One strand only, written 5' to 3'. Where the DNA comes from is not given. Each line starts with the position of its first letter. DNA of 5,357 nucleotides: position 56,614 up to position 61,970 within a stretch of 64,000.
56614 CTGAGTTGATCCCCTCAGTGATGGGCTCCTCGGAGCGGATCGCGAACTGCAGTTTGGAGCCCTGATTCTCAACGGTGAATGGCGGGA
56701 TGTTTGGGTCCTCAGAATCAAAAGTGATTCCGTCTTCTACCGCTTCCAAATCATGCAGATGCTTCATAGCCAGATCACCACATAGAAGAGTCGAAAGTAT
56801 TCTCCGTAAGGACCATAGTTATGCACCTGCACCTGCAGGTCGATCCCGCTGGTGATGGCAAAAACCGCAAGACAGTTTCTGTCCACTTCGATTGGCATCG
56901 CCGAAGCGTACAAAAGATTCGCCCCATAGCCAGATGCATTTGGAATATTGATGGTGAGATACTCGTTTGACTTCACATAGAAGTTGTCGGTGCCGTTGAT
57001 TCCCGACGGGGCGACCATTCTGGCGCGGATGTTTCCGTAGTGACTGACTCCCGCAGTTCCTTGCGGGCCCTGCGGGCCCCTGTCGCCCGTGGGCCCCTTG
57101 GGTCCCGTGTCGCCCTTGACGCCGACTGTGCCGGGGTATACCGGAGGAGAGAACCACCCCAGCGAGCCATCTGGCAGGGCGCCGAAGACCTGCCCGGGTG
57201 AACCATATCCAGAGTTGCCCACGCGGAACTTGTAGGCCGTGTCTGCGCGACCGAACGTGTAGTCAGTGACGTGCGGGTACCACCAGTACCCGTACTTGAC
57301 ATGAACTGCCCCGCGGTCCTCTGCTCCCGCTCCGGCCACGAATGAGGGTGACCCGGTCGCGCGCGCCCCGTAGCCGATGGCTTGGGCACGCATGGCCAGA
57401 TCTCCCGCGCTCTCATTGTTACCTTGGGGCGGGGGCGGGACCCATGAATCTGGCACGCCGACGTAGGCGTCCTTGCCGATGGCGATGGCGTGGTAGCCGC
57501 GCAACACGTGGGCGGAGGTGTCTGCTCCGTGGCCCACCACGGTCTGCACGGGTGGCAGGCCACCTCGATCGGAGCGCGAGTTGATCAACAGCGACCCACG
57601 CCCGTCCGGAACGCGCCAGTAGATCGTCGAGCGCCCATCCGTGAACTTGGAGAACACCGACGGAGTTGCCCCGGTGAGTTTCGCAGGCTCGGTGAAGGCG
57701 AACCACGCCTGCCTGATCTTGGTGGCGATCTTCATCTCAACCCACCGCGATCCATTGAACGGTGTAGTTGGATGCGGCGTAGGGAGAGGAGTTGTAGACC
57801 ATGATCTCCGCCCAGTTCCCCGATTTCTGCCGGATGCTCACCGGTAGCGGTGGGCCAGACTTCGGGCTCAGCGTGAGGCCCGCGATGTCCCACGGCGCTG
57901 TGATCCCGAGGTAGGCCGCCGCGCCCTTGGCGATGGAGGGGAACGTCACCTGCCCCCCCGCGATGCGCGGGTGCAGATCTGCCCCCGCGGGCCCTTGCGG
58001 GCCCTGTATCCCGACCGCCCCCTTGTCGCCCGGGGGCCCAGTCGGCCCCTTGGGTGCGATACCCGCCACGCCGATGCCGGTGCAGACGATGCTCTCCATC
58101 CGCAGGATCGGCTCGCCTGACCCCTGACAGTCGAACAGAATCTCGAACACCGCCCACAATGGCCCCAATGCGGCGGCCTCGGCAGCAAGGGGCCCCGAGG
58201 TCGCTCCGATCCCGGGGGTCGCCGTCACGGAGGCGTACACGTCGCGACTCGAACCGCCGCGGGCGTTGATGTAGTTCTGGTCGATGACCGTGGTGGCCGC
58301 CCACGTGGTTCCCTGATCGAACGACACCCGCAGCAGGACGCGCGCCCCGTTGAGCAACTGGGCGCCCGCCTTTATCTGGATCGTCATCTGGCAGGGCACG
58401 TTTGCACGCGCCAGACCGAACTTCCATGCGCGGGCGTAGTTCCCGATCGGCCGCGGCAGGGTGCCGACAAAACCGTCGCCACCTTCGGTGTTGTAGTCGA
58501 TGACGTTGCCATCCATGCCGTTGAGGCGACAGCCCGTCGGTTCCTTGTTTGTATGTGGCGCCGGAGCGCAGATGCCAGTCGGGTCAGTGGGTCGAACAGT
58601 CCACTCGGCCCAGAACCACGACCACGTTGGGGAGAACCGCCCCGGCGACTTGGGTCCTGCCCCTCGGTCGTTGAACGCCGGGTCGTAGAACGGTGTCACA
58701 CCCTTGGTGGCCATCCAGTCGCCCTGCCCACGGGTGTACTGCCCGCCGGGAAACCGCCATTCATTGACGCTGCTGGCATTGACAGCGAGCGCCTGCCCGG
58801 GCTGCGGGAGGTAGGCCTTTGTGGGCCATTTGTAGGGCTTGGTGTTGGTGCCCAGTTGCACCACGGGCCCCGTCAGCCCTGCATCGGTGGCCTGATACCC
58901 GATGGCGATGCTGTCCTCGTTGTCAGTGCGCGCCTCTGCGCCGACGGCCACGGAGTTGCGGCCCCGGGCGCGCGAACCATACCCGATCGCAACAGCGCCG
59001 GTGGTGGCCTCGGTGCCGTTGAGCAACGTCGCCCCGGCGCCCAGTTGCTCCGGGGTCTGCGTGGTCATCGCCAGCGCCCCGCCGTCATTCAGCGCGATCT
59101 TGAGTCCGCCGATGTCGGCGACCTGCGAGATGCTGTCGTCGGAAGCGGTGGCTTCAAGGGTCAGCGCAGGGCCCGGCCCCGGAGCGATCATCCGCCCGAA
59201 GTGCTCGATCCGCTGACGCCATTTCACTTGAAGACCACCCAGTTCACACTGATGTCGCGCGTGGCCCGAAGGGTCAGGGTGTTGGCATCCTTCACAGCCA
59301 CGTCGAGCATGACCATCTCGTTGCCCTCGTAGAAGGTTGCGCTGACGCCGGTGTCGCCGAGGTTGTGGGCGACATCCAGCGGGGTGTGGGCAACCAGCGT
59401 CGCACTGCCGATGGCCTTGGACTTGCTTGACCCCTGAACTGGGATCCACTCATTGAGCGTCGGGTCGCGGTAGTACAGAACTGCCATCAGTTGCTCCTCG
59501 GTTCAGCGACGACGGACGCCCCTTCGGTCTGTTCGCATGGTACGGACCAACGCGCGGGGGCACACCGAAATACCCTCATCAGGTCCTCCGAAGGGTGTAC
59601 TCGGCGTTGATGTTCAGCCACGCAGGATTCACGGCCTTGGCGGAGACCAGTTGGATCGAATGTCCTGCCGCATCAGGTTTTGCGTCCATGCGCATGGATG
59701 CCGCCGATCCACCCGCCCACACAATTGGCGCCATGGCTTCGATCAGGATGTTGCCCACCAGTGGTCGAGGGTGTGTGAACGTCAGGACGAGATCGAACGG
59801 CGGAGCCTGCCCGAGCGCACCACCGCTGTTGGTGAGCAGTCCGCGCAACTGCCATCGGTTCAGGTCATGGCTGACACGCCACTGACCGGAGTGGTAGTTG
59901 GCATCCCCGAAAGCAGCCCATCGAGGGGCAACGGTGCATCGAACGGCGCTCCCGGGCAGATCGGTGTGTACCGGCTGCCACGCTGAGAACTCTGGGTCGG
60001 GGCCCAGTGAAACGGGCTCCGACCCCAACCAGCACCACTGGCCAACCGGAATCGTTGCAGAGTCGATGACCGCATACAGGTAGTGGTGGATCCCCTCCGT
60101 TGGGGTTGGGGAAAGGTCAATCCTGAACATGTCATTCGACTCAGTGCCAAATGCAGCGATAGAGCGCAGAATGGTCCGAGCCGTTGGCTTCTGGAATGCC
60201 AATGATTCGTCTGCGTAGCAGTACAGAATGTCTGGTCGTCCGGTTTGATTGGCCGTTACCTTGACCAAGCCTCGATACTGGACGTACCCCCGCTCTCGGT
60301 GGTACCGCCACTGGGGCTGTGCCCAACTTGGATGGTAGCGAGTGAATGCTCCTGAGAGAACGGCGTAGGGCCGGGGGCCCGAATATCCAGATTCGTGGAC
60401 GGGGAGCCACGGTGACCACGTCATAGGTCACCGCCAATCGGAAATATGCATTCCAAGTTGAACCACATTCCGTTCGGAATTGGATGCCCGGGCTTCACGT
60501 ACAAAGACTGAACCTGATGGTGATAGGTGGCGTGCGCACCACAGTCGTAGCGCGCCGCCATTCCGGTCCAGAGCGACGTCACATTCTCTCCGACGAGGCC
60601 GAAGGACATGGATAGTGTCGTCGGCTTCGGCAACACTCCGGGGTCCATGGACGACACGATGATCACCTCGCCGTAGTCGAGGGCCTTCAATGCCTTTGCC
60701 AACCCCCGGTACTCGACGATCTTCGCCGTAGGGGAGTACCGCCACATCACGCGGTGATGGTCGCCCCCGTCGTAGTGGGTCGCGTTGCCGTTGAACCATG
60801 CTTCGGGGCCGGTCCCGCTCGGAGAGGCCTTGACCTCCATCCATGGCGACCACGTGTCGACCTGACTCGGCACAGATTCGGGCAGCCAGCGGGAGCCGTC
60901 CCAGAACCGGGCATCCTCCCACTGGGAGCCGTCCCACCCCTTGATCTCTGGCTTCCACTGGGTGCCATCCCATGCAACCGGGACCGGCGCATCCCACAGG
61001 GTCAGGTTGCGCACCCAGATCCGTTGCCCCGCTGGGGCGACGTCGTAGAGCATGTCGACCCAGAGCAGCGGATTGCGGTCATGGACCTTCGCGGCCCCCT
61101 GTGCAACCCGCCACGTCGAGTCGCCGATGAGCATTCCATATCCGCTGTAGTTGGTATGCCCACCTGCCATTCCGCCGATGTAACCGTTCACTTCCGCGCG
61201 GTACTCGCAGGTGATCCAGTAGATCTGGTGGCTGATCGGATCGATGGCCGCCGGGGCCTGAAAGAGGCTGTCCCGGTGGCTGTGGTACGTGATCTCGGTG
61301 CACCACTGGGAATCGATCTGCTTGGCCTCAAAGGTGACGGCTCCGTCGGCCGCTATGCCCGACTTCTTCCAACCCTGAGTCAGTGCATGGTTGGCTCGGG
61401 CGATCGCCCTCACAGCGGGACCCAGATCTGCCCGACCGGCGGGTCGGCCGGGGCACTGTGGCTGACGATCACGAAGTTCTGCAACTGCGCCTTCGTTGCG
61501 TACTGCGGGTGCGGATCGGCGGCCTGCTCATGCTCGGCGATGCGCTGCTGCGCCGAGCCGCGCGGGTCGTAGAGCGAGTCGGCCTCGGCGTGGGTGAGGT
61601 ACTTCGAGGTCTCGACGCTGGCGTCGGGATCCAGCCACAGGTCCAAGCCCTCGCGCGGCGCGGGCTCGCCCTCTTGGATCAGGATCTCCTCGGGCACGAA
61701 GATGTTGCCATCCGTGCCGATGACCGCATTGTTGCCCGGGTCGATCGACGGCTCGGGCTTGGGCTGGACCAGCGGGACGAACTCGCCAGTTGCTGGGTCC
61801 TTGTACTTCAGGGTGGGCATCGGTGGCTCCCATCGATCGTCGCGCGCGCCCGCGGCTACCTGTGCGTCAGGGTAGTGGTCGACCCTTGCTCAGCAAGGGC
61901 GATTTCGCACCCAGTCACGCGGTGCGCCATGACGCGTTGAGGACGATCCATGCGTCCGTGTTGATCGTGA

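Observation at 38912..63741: About 25 kb cluster of at least 12 paralogous tail-fibre-like genes sharing one N-terminal anchor motif, including three anchor-only mini-ORFs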

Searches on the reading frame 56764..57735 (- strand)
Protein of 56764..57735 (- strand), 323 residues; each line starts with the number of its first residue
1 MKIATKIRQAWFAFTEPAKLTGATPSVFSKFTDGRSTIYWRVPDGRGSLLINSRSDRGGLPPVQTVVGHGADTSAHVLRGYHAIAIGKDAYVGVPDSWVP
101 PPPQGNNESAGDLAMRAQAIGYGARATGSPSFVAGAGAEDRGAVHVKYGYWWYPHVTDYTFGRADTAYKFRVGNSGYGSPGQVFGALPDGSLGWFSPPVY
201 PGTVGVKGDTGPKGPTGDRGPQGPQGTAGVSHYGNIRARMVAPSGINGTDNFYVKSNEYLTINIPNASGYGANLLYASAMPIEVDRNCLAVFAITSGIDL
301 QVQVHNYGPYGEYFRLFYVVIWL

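Call 12: search_protein_families(library=pfam, proteins=[window:56764-57735:-], max_evalue=0.001)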
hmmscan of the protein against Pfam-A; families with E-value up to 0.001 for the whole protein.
window:56764-57735:- (323 aa): 0 families

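Call 37: search_protein_families(library=phrogs, proteins=[window:56764-57735:-], max_evalue=0.0001)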
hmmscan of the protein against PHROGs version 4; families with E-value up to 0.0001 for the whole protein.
window:56764-57735:- (323 aa): 6 families
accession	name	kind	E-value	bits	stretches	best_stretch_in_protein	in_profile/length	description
phrog_5073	-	tail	1.7e-07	31.7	1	202-231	303-332/519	tail fiber protein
phrog_6320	-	tail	4.9e-07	29.9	1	202-239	182-219/745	tail fiber protein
phrog_10972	-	tail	1.8e-05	25.4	1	202-229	166-193/343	tail fiber protein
phrog_366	-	tail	1.9e-05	25.3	1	202-229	348-378/474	tail fiber protein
phrog_819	-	tail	3.3e-05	23.2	1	201-230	623-655/1024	tail protein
phrog_17587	-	tail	3.7e-05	23.4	1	162-229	340-408/641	tail fiber protein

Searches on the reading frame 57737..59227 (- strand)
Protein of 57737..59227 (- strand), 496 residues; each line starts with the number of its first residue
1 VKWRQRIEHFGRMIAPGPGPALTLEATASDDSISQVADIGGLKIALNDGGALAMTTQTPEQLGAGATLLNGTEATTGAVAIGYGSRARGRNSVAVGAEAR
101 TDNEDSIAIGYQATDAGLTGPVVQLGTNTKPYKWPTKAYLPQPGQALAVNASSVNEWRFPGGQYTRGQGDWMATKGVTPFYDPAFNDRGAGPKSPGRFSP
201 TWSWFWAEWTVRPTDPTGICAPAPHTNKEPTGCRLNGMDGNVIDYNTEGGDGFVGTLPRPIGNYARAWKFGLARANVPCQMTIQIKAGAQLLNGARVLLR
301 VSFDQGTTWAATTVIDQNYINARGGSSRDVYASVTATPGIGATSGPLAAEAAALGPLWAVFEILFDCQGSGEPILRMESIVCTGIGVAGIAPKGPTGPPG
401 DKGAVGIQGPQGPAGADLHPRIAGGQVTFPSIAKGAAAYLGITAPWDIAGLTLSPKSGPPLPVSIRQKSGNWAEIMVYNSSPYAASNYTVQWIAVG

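Call 12: search_protein_families(library=pfam, proteins=[window:57737-59227:-], max_evalue=0.001)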
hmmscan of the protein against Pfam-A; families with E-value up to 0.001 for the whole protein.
window:57737-59227:- (496 aa): 1 family
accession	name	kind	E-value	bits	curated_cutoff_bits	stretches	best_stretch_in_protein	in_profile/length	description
PF05658.19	YadA_head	-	2e-08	34.8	25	1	76-99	4-27/27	YadA head domain repeat (2 copies)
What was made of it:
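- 57737..59227 (-): Anchorless fibre-like gene, 484 or 496 aa depending on the start (ATG 59191 or GTG 59227). YadA-head-like repeat, short collagen run, C-terminal domain ending VQWIAVG. Pfam YadA_head 34.8 bits (call 12).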

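Call 37: search_protein_families(library=phrogs, proteins=[window:57737-59227:-], max_evalue=0.0001)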
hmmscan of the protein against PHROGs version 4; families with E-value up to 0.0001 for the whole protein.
window:57737-59227:- (496 aa): 1 family
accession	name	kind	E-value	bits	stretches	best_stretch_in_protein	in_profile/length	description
phrog_10464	-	unknown function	2.5e-07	30.9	1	59-114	229-279/492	-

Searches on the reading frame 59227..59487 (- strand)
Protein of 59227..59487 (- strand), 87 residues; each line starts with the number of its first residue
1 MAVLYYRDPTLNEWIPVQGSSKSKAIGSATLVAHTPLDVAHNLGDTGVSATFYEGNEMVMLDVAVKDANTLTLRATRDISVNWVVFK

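Call 52: search_protein_families(library=pfam, proteins=[window:59227-59487:-], max_evalue=1)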
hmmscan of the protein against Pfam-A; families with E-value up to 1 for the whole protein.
window:59227-59487:- (87 aa): 0 families

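Call 76: find_homologous_proteins(query=window:59227-59487:-, max_evalue=1)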
Query window:59227-59487:- (87 aa): 1 proteins with E <= 1 among 32 candidates.
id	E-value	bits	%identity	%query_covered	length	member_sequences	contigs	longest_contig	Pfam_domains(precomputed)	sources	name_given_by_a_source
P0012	2.9e-50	185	100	100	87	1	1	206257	-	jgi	jgi:hypothetical protein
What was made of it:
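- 59224..59487 (-): g59224, 87 aa mini gene. Anchor (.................) plus about 65 aa of unknown nature. No homologue elsewhere (call 76).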

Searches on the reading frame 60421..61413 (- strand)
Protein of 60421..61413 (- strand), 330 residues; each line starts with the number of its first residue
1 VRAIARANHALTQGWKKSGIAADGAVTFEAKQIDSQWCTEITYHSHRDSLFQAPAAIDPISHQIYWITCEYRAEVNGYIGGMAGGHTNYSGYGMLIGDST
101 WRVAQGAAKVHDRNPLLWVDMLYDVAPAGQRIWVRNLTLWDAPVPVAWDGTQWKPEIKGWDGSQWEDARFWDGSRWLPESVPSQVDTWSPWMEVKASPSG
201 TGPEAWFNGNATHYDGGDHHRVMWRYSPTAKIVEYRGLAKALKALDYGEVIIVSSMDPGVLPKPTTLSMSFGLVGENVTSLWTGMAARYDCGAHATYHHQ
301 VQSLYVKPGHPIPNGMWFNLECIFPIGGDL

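Call 12: search_protein_families(library=pfam, proteins=[window:60421-61413:-], max_evalue=0.001)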
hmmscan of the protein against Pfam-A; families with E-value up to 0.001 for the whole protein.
window:60421-61413:- (330 aa): 0 families

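Call 37: search_protein_families(library=phrogs, proteins=[window:60421-61413:-], max_evalue=0.0001)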
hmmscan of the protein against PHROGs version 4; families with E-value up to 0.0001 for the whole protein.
window:60421-61413:- (330 aa): 0 families
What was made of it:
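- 60421..61413 (-): g60421, 330 aa. No anchor. Fibre-like, with WDGxxW repeats and a C-terminal domain paralogous to g59579. No Pfam or PHROG hit (calls 12, 37).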

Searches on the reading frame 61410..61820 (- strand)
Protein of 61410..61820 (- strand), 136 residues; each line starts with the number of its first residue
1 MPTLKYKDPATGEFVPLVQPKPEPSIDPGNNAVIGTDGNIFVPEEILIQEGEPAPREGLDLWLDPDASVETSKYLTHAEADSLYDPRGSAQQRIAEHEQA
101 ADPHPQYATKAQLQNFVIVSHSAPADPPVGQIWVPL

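Call 8: search_protein_families(library=pfam, proteins=[window:61410-61820:-], max_evalue=0.01)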
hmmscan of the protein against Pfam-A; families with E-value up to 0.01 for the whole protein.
window:61410-61820:- (136 aa): 0 families

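Call 9: search_protein_families(library=phrogs, proteins=[window:61410-61820:-], max_evalue=0.01)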
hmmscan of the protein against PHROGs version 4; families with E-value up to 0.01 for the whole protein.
window:61410-61820:- (136 aa): 1 family
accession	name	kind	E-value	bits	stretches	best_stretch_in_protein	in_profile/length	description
phrog_16348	-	unknown function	0.00025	20.5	1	82-113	71-102/818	-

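Call 21: search_dna_similar(query=window:61410-61820:-, collection=phages, mode=protein, max_evalue=10, max_rows=40)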
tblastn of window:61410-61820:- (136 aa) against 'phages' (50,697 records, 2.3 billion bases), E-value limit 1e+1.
Records with a match: 48; places in all: 48; records where one place covers at least 80% of the query: 0.
Best place of each record, by identity: 60-80% 1; <60% 47.
By first word of the organism name: Klebsiella 15; Pseudomonas 13; Erwinia 7; Escherichia 5; Burkholderia 3; Synechococcus 2; Cyanophage 1; Cobetia 1; Pectobacterium 1.
By host as written in the record: Klebsiella pneumoniae 13; Pseudomonas syringae pv. actinidiae 10; Erwinia amylovora 4; Synechococcus sp. WH8109 2; Erwinia tracheiphila 2; Escherichia coli 500465 2; Escherichia coli DE048 2; Klebsiella pneumoniae KL49 2; and 9 more.
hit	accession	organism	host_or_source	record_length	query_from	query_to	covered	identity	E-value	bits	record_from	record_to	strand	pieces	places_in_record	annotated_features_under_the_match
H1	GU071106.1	Synechococcus phage Syn19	Synechococcus sp. WH8109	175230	33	135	76%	28.7%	8e+0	32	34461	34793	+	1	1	hypothetical protein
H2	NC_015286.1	Synechococcus phage Syn19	Synechococcus sp. WH8109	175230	33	135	76%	28.7%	8e+0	32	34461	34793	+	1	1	hypothetical protein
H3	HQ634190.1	Cyanophage Syn2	Synechococcus sp. WH8012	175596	33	135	76%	28.7%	8e+0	32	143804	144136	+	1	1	hypothetical protein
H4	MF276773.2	Erwinia phage EtG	Erwinia tracheiphila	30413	46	132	64%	31.1%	2e-1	37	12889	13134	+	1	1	tail fiber protein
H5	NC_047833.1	Erwinia phage EtG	Erwinia tracheiphila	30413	46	132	64%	31.1%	2e-1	37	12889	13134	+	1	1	tail protein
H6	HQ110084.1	Erwinia phage ENT90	Erwinia amylovora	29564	59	110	38%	38.5%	4e-1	36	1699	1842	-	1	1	phage tail collar domain protein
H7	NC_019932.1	Erwinia phage ENT90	Erwinia amylovora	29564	59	110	38%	38.5%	4e-1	36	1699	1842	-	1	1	tail protein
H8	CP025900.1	Escherichia phage 500465-1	Escherichia coli 500465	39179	57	112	41%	33.9%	8e+0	32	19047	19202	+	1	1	record has no annotation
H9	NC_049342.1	Escherichia phage 500465-1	Escherichia coli 500465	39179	57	112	41%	33.9%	8e+0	32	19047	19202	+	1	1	tail protein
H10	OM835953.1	Klebsiella phage KP12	Klebsiella pneumoniae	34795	57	110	40%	33.3%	6e+0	32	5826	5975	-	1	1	tail fiber protein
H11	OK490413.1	Klebsiella phage Kp4860-7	Klebsiella pneumoniae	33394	57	110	40%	33.3%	6e+0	32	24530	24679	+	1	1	record has no annotation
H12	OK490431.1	Klebsiella phage Kp4871-2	Klebsiella pneumoniae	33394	57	110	40%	33.3%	6e+0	32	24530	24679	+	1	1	record has no annotation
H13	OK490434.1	Klebsiella phage Kp4872-2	Klebsiella pneumoniae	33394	57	110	40%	33.3%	6e+0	32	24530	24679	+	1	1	record has no annotation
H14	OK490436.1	Klebsiella phage Kp4873-1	Klebsiella pneumoniae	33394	57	110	40%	33.3%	6e+0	32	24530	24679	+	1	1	record has no annotation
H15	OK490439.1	Klebsiella phage Kp4874-1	Klebsiella pneumoniae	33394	57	110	40%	33.3%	6e+0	32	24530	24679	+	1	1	record has no annotation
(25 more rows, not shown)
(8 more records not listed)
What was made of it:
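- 61410..61820 (-): g61410, 136 aa. Anchor (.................), then a W-L-D module, a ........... motif, and an end at .............. GTGA overlap with the next gene. Weak hits of the DPHPQY motif to P2-like tail fibres (call 21).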
